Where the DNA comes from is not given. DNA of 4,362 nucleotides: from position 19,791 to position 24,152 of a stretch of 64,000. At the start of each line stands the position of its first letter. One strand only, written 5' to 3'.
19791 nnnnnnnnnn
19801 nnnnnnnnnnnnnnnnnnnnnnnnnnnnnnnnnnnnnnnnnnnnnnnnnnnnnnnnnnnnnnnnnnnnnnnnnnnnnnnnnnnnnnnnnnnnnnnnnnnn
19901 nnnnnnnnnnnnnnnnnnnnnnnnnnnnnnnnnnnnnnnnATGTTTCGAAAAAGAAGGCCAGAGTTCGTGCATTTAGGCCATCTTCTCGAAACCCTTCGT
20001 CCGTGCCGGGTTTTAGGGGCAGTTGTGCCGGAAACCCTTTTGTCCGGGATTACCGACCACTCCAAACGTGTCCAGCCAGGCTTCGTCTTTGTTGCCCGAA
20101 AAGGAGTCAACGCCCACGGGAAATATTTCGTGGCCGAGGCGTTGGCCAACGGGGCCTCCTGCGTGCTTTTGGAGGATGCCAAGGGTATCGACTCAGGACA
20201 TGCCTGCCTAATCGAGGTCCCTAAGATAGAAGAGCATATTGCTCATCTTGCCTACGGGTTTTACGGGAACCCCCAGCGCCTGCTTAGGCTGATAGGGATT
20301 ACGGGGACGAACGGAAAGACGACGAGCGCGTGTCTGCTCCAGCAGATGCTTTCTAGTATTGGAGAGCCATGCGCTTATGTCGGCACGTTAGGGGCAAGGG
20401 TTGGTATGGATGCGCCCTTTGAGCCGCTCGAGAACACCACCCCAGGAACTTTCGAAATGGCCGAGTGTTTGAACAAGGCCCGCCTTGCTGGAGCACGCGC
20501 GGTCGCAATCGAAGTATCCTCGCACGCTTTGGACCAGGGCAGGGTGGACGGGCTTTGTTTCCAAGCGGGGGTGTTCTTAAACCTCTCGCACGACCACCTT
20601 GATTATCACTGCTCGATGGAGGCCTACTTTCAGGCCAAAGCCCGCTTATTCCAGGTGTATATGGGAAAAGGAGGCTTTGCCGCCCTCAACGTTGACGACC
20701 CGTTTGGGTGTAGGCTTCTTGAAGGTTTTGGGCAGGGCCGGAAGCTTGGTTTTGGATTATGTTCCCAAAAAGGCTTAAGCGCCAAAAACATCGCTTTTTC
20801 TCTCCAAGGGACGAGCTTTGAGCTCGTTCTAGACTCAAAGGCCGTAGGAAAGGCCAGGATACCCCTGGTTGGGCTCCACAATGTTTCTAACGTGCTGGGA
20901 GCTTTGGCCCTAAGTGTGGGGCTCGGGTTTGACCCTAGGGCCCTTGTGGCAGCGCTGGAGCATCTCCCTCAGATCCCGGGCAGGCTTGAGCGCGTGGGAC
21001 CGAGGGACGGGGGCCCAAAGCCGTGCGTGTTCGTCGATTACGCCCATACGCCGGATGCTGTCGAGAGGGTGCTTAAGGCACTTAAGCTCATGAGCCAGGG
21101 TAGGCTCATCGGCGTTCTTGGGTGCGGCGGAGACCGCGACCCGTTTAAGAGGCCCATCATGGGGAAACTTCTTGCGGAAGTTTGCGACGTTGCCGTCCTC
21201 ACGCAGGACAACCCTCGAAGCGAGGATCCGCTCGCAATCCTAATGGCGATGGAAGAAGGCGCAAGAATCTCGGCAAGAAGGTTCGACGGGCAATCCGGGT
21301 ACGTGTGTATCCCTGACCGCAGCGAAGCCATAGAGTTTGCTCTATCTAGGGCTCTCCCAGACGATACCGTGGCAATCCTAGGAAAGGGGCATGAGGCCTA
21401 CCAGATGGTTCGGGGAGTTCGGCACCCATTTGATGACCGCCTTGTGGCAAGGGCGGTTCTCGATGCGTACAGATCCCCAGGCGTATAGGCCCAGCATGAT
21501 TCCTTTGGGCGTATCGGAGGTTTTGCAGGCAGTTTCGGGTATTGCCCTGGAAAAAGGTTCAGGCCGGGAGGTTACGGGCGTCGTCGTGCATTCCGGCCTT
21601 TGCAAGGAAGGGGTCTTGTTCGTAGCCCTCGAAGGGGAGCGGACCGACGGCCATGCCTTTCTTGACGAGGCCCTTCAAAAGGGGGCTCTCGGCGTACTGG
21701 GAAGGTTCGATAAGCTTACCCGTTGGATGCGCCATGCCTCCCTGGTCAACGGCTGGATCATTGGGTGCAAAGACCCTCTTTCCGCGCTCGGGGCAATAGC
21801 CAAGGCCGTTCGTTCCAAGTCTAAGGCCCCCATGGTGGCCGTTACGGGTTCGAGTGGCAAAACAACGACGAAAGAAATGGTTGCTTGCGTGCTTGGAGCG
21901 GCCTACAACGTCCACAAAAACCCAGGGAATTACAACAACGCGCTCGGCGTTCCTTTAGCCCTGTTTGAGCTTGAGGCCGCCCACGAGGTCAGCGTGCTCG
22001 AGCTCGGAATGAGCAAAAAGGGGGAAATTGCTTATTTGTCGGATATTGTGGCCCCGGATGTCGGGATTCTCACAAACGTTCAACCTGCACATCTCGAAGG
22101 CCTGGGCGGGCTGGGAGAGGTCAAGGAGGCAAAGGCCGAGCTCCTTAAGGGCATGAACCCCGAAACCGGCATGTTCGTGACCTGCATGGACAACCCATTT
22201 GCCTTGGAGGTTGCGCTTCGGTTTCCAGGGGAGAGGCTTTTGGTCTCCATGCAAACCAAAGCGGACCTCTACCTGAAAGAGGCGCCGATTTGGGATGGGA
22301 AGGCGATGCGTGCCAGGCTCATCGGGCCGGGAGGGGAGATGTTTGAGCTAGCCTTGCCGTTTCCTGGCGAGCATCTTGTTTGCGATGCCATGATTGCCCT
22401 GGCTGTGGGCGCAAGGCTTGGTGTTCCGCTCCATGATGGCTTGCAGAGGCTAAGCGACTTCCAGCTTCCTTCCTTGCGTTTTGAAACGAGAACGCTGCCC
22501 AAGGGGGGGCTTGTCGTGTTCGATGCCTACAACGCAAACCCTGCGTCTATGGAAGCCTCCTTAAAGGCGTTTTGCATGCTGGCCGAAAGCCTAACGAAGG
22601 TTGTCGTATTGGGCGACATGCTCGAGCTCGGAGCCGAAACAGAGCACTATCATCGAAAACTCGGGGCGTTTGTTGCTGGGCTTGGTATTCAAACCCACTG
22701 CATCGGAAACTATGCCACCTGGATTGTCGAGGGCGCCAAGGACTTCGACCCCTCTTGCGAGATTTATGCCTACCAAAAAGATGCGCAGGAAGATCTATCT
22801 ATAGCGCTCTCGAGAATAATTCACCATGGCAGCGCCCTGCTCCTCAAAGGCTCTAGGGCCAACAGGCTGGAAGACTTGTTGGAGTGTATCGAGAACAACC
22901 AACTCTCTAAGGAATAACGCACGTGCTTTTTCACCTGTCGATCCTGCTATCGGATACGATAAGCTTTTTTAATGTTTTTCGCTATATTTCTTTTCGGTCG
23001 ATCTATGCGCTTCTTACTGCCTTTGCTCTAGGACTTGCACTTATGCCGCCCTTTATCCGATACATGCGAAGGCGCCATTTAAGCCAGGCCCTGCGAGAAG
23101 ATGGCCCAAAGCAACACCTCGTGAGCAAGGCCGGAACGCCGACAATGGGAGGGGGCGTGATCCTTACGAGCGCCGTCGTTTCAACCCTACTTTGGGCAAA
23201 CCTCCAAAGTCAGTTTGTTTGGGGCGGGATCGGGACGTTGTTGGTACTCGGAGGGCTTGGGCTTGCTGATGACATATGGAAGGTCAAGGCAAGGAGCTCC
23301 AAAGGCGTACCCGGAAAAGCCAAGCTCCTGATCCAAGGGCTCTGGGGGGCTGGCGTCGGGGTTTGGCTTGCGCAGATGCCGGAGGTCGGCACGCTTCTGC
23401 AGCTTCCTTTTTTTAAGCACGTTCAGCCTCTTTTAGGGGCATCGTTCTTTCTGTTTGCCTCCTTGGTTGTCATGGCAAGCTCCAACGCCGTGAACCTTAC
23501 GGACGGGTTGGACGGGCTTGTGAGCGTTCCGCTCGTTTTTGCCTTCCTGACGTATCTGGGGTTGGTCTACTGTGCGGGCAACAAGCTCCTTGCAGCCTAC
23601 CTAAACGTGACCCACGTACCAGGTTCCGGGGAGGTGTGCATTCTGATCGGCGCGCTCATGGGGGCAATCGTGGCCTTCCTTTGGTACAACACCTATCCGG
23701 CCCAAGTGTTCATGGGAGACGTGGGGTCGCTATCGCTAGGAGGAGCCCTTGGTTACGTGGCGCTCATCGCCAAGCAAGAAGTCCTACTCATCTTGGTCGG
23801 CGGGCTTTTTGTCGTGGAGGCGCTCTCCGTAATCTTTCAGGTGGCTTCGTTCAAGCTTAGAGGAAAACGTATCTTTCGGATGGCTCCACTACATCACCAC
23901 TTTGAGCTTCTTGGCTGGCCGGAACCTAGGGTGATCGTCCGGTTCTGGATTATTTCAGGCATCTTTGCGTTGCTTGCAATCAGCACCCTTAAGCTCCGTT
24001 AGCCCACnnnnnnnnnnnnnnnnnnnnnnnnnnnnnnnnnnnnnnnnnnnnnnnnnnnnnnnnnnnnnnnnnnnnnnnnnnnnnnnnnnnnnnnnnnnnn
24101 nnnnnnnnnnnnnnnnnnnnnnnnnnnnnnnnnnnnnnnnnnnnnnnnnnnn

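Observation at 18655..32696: Rearranged division/cell-wall cluster: rnpB upstream of rsmH, mraZ relocated to the ftsW slot, and ftsL/ftsI/ftsW/ftsQ absent from the cluster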

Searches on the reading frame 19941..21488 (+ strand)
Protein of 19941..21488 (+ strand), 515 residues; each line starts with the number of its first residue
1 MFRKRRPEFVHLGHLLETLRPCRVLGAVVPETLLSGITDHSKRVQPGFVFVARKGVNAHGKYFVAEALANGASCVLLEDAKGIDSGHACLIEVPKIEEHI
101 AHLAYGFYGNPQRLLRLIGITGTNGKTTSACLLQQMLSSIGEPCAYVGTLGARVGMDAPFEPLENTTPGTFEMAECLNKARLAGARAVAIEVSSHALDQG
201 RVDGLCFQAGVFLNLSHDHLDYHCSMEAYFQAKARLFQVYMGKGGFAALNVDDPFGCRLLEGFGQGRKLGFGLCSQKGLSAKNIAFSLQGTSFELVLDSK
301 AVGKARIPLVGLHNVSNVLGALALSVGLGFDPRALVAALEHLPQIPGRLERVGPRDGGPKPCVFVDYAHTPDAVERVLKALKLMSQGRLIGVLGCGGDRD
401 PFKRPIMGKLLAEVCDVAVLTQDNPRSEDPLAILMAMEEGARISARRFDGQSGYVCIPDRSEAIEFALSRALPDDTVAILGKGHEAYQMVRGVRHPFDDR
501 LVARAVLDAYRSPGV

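Call 4: search_protein_families(library=ncbifam, proteins=[window:19941-21488:+])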
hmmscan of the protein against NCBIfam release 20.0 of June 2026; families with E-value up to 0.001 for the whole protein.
window:19941-21488:+ (515 aa): 28 families (the best 25 are shown)
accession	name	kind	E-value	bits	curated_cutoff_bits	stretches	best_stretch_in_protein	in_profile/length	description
NF001124.0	PRK00139.1-2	equivalog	7.4e-137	457.1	476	1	30-509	24-494/500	UDP-N-acetylmuramoyl-L-alanyl-D-glutamate--2,6-diaminopimelate ligase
NF008896.0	PRK11929.1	equivalog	9.4e-137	457.3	1023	1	35-508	30-499/965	bifunctional UDP-N-acetylmuramoyl-L-alanyl-D-glutamate--2,6-diaminopimelate ligase MurE/UDP-N-acetylmuramoyl-tripeptide--D-alanyl-D-alanine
NF001126.0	PRK00139.1-4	equivalog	9.9e-136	453.1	373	1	31-508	20-483/486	UDP-N-acetylmuramoyl-L-alanyl-D-glutamate--2,6-diaminopimelate ligase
TIGR01085.1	murE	subfamily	1.8e-132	442.6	257.3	1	34-507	4-471/472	UDP-N-acetylmuramyl-tripeptide synthetase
NF001123.0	PRK00139.1-1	equivalog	6.7e-116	387.8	586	1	29-508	15-490/493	UDP-N-acetylmuramoyl-L-alanyl-D-glutamate--2,6-diaminopimelate ligase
NF010628.0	PRK14022.1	equivalog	2.8e-80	270.4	536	1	33-498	34-471/483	UDP-N-acetylmuramoyl-L-alanyl-D-glutamate--L-lysine ligase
NF001130.0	PRK00139.2-4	equivalog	1.7e-55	188.7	715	2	303-507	315-511/516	UDP-N-acetylmuramoyl-L-alanyl-D-glutamate--2,6-diaminopimelate ligase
NF001127.0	PRK00139.2-1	equivalog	4.1e-39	134.7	997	2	32-236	29-234/520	UDP-N-acetylmuramoyl-L-alanyl-D-glutamate--2,6-diaminopimelate ligase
NF001131.0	PRK00139.2-5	equivalog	4.6e-34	118.1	1000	1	92-497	86-472/483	UDP-N-acetylmuramoyl-L-alanyl-D-glutamate--2,6-diaminopimelate ligase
NF001129.0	PRK00139.2-3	equivalog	5.1e-34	117.6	762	1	33-502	40-511/517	UDP-N-acetylmuramoyl-L-alanyl-D-glutamate--2,6-diaminopimelate ligase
TIGR01143.1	murF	subfamily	3e-29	102.2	288.6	2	41-156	3-115/418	UDP-N-acetylmuramoyl-tripeptide--D-alanyl-D-alanine ligase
TIGR01087.1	murD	equivalog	3.2e-26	92.4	211.95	2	183-357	150-316/441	UDP-N-acetylmuramoyl-L-alanine--D-glutamate ligase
TIGR01082.1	murC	equivalog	1.7e-23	83.4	335.1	1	209-386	170-342/449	UDP-N-acetylmuramate--L-alanine ligase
TIGR02068.2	cya_phycin_syn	equivalog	4.2e-23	81.3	850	1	116-482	480-849/862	cyanophycin synthetase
NF053645.1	pMurC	equivalog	8.3e-22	77.5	560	1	281-386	290-390/492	pseudomurein biosynthesis peptide ligase pMurC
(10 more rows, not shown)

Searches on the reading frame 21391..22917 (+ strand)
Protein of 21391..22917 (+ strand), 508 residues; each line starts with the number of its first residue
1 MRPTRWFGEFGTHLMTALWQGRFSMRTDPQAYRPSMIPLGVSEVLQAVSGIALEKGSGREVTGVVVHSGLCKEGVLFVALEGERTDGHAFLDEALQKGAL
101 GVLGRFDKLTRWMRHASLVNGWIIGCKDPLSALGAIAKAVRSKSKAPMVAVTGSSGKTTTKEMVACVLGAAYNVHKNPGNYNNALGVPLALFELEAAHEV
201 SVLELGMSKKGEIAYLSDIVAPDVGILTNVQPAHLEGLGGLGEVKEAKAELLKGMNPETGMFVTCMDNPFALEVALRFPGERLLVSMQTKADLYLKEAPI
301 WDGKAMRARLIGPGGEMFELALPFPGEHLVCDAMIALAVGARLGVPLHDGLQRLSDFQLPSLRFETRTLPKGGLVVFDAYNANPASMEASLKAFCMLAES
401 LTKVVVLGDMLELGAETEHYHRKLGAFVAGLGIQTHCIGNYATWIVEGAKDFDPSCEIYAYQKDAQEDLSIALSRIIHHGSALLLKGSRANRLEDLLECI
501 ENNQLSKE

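Call 4: search_protein_families(library=ncbifam, proteins=[window:21391-22917:+])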
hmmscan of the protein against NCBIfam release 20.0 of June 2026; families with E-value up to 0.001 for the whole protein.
window:21391-22917:+ (508 aa): 18 families
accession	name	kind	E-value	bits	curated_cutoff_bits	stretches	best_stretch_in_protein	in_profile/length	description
TIGR01143.1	murF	subfamily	1.2e-104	350.6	288.6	1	72-499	7-417/418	UDP-N-acetylmuramoyl-tripeptide--D-alanyl-D-alanine ligase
NF008896.0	PRK11929.1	equivalog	1.3e-98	331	1023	1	56-503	522-959/965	bifunctional UDP-N-acetylmuramoyl-L-alanyl-D-glutamate--2,6-diaminopimelate ligase MurE/UDP-N-acetylmuramoyl-tripeptide--D-alanyl-D-alanine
NF008041.0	PRK10773.1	equivalog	2.3e-67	227.7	551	1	36-503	1-450/453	UDP-N-acetylmuramoyl-tripeptide--D-alanyl-D-alanine ligase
NF010693.0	PRK14093.1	equivalog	1.6e-64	218.4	544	1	52-502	18-466/479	UDP-N-acetylmuramoylalanyl-D-glutamyl-2,6-diaminopimelate--D-alanyl-D-alanine ligase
NF008897.0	PRK11930.1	equivalog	1.6e-55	188.5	804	1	72-503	37-456/822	bifunctional UDP-N-acetylmuramoyl-tripeptide:D-alanyl-D-alanine ligase/alanine racemase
NF001124.0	PRK00139.1-2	equivalog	9.1e-29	100.5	476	2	55-170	22-133/500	UDP-N-acetylmuramoyl-L-alanyl-D-glutamate--2,6-diaminopimelate ligase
NF001126.0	PRK00139.1-4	equivalog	4.1e-24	85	373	2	42-169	4-127/486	UDP-N-acetylmuramoyl-L-alanyl-D-glutamate--2,6-diaminopimelate ligase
TIGR01085.1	murE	subfamily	1.5e-21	76.9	257.3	2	60-168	3-107/472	UDP-N-acetylmuramyl-tripeptide synthetase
TIGR01082.1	murC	equivalog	1.6e-18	67.1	335.1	1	146-405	100-349/449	UDP-N-acetylmuramate--L-alanine ligase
NF001123.0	PRK00139.1-1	equivalog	9e-17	60.9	586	1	57-396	16-372/493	UDP-N-acetylmuramoyl-L-alanyl-D-glutamate--2,6-diaminopimelate ligase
TIGR01087.1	murD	equivalog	2.1e-16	60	211.95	1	136-395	94-339/441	UDP-N-acetylmuramoyl-L-alanine--D-glutamate ligase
NF053645.1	pMurC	equivalog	4.4e-13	48.7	560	1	143-270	99-226/492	pseudomurein biosynthesis peptide ligase pMurC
NF053648.1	pMurE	equivalog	2.2e-08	33.3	600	1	144-400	96-354/464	pseudomurein biosynthesis peptide ligase pMurE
NF033197.0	F430_CfbE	equivalog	2.5e-08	33.3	250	1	133-409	86-351/430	coenzyme F430 synthase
TIGR02068.2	cya_phycin_syn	equivalog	3.2e-07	28.7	850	0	142-169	475-502/862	cyanophycin synthetase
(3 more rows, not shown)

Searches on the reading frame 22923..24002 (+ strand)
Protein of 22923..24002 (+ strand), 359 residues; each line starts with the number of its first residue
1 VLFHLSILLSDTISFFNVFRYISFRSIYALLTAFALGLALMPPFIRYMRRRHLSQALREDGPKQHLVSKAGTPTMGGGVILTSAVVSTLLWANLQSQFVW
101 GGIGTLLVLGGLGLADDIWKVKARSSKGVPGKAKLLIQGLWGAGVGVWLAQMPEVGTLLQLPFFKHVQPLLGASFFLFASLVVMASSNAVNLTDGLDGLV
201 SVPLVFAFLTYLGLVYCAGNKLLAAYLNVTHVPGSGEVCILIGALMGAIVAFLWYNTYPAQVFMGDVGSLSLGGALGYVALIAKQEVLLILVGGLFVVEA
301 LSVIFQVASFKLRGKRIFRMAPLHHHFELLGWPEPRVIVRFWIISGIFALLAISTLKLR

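Call 4: search_protein_families(library=ncbifam, proteins=[window:22923-24002:+])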
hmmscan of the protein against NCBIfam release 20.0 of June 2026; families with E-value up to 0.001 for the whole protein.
window:22923-24002:+ (359 aa): 2 families
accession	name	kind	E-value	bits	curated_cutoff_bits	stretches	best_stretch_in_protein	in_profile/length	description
TIGR00445.1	mraY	equivalog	4e-105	351.8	192.05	1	38-359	2-321/321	phospho-N-acetylmuramoyl-pentapeptide-transferase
NF053644.1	MraY_archaea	equivalog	2.8e-23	82.8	450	1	177-353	184-340/340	pseudomurein biosynthesis MraY family phospho-N-acetylmuramoyl-pentapeptide-transferase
